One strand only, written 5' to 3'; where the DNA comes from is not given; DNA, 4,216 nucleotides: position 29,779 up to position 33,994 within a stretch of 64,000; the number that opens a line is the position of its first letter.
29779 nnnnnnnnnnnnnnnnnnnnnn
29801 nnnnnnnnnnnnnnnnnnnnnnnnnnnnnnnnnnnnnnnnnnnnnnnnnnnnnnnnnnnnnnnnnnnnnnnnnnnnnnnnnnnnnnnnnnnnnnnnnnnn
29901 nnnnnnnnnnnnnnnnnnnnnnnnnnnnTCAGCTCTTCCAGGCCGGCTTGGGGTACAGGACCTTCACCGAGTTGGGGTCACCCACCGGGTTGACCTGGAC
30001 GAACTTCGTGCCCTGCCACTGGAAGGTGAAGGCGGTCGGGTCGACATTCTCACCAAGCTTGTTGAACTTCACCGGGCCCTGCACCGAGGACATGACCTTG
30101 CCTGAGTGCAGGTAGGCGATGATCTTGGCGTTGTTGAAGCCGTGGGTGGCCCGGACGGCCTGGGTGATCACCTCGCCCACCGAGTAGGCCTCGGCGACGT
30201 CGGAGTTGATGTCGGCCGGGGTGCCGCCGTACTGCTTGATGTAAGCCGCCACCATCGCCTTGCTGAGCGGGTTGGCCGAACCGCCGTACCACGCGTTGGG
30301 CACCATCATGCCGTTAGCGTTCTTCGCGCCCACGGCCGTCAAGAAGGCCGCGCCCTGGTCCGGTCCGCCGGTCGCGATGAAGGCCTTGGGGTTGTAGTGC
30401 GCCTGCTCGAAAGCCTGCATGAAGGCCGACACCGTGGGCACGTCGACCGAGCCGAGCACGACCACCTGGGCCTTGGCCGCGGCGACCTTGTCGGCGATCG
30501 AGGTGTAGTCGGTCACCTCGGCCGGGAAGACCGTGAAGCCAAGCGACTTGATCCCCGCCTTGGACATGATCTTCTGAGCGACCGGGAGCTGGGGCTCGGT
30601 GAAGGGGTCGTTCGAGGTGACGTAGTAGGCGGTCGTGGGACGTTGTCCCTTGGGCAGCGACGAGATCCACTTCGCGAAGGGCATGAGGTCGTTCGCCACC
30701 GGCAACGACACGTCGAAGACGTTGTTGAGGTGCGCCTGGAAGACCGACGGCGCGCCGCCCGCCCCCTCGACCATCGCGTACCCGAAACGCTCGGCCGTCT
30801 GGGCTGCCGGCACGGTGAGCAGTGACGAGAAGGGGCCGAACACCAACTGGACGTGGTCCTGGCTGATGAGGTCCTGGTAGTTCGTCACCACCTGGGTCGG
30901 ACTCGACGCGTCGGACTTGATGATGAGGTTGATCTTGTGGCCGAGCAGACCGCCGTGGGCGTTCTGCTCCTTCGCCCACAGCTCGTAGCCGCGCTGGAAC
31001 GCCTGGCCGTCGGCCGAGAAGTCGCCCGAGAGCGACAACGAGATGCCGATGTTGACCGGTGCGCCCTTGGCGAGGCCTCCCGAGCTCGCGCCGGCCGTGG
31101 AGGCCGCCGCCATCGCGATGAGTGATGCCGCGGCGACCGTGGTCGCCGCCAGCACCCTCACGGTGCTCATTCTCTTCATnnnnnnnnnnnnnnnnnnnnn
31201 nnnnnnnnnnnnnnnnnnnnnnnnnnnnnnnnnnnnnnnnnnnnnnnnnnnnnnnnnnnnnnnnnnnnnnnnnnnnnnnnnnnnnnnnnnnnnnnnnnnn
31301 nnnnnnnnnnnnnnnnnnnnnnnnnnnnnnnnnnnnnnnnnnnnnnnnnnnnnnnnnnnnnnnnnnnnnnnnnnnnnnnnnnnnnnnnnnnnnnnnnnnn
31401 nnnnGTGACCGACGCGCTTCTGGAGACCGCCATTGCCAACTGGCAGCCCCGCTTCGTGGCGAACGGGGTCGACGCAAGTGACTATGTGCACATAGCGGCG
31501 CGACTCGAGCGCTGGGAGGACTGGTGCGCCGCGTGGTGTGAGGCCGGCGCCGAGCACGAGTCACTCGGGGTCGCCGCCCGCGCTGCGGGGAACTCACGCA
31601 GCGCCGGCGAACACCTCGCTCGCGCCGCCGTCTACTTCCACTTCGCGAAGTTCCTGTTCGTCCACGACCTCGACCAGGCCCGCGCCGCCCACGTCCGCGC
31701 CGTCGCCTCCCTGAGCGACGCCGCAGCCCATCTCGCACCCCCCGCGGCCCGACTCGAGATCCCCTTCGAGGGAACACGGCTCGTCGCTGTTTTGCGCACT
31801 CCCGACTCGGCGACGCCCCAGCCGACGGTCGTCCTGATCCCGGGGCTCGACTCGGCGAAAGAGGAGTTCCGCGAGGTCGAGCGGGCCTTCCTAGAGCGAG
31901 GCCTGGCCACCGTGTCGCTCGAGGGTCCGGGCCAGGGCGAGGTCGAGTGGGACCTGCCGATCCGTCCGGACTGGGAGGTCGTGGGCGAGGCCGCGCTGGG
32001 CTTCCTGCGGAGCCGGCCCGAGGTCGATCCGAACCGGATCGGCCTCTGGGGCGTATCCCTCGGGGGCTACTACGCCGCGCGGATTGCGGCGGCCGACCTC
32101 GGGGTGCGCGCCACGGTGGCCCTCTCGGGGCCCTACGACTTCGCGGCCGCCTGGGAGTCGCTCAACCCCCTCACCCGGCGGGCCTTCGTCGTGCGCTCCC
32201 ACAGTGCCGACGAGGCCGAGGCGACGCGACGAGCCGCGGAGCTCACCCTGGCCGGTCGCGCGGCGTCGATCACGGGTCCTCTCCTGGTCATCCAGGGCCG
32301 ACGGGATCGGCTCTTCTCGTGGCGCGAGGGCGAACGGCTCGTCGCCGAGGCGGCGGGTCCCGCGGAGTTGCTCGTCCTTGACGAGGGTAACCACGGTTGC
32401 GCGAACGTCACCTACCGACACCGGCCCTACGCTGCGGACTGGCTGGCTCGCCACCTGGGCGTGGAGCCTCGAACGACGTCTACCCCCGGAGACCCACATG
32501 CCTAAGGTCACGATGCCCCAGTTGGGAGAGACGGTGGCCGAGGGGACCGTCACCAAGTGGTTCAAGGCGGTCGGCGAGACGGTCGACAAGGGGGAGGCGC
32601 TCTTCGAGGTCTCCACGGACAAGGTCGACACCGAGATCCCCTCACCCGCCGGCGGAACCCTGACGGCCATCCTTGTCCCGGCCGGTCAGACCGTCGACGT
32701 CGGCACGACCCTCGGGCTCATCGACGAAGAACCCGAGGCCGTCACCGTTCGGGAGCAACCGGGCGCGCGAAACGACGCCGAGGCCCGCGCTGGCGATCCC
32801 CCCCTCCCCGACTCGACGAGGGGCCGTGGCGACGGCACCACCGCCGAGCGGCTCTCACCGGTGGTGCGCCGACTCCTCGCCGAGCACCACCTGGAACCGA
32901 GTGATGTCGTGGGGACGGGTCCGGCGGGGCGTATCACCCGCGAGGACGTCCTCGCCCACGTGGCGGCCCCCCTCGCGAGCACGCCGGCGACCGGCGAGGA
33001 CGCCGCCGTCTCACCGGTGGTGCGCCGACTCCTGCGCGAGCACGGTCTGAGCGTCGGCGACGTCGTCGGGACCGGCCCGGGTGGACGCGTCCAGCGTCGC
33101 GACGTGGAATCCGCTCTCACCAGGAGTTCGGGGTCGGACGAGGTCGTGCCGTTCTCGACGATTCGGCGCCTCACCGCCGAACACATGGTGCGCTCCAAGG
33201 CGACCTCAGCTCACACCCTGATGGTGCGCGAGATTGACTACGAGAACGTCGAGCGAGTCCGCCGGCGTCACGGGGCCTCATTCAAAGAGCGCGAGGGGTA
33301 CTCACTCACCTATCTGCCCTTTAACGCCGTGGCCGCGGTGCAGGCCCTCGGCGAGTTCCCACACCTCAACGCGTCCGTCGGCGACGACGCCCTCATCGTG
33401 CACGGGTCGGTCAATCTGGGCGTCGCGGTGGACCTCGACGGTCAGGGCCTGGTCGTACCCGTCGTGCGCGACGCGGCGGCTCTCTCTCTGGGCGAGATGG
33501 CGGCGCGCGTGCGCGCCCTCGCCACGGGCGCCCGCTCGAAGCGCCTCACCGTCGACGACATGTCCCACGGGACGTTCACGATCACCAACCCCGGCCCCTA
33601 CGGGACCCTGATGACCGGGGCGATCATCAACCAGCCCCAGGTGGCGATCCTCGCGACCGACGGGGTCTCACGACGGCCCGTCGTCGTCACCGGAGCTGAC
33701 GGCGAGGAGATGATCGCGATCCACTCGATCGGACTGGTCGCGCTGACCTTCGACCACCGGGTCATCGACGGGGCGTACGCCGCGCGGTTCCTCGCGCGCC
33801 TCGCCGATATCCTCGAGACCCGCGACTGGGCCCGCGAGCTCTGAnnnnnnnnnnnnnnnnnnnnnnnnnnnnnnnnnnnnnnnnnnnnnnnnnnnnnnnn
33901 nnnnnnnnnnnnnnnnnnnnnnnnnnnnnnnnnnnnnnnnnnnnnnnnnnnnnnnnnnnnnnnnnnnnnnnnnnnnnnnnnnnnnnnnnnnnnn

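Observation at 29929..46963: Both ABC solute-binding proteins lack a lipobox and look like freely secreted periplasmic-type proteins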

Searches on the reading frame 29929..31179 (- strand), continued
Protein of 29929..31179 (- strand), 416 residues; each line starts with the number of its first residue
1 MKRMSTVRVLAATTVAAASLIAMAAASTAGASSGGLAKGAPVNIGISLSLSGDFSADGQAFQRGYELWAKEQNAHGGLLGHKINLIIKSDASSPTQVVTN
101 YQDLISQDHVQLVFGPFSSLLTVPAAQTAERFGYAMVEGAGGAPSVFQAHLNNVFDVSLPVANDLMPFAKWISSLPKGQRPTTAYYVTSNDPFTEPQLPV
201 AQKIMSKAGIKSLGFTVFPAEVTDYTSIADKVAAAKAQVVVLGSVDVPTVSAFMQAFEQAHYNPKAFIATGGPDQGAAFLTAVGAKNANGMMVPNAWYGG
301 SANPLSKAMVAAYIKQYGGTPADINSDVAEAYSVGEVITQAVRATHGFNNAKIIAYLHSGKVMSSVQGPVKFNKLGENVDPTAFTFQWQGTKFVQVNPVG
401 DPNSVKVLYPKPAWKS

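Call 72: find_encoding_contigs(protein=P0223, flank=10000, max_places=1)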
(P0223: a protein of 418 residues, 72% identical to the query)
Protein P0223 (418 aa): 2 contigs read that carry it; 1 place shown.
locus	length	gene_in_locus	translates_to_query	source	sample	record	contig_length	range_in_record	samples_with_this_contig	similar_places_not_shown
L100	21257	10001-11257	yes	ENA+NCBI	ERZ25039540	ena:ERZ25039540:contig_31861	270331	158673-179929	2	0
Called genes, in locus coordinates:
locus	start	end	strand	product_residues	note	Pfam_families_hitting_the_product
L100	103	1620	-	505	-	PF07690:MFS_1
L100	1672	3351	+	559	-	PF00005:ABC_tran, PF02463:SMC_N (faint), PF13476:AAA_23 (faint), PF13304:AAA_21 (faint), PF12848:ABC_tran_Xtn, PF00005:ABC_tran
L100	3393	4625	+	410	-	PF00266:Aminotran_5, PF22580:KYNU_C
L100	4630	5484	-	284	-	PF02737:3HCDH_N, PF00725:3HCDH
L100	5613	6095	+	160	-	PF00719:Pyrophosphatase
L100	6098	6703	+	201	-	-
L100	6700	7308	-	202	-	PF00440:TetR_N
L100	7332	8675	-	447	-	PF00364:Biotin_lipoyl, PF25919:BSH_CusB (weak), PF02817:E3_binding, PF00198:2-oxoacid_dh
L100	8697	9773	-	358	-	PF06500:FrsA-like, PF00561:Abhydrolase_1 (weak), PF12146:Hydrolase_4, PF12697:Abhydrolase_6, PF00326:Peptidase_S9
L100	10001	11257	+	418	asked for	PF13458:Peripla_BP_6, PF13433:Peripla_BP_5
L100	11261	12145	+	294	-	PF02653:BPD_transp_2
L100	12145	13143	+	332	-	PF02653:BPD_transp_2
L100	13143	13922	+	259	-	PF00005:ABC_tran, PF13304:AAA_21 (faint), PF12399:BCA_ABC_TP_C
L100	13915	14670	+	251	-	PF13476:AAA_23 (weak), PF00005:ABC_tran, PF02463:SMC_N (faint), PF13555:AAA_29 (weak), PF13304:AAA_21 (weak)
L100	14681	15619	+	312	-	PF01488:Shikimate_DH (faint), PF03446:NAD_binding_2, PF03807:F420_oxidored, PF14833:NAD_binding_11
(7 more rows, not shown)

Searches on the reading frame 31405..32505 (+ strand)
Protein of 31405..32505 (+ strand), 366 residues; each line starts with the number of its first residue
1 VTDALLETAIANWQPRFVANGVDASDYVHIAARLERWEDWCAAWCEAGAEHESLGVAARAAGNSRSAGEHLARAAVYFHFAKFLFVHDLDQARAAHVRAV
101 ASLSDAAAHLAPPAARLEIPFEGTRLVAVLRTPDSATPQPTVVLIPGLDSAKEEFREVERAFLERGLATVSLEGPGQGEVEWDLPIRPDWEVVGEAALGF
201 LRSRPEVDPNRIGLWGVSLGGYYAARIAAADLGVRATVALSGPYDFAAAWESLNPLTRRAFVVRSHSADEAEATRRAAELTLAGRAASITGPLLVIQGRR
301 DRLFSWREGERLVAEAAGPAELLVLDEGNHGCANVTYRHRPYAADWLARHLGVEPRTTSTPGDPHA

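Call 64: search_protein_families(library=pfam, proteins=[window:31405-32505:+], max_evalue=0.00001)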
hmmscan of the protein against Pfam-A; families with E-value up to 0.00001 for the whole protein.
window:31405-32505:+ (366 aa): 3 families
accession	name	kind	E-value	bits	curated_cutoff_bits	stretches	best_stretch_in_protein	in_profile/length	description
PF06500.17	FrsA-like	-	6.3e-16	58.6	22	1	39-241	96-297/414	Esterase FrsA-like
PF00326.27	Peptidase_S9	-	3.4e-08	33.7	22.6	1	196-352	50-211/213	Prolyl oligopeptidase family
PF12146.15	Hydrolase_4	-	3.9e-08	33.3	27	0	137-261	2-127/239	Serine aminopeptidase, S33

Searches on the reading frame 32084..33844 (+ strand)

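Call 64: search_protein_families(library=pfam, proteins=[window:32084-33844:+], max_evalue=0.00001)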
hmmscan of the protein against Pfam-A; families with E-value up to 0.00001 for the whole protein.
window:32084-33844:+ (586 aa): 3 families
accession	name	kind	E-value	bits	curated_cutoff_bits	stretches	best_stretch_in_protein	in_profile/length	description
PF00198.28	2-oxoacid_dh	-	1e-66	225.2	23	1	351-579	3-226/232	2-oxoacid dehydrogenases acyltransferase (catalytic domain)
PF02817.22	E3_binding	-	3.7e-26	91.5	23.7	2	257-290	3-36/36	e3 binding domain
PF00364.28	Biotin_lipoyl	-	2.2e-21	75.9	22.1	1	141-211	2-71/73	Biotin-requiring enzyme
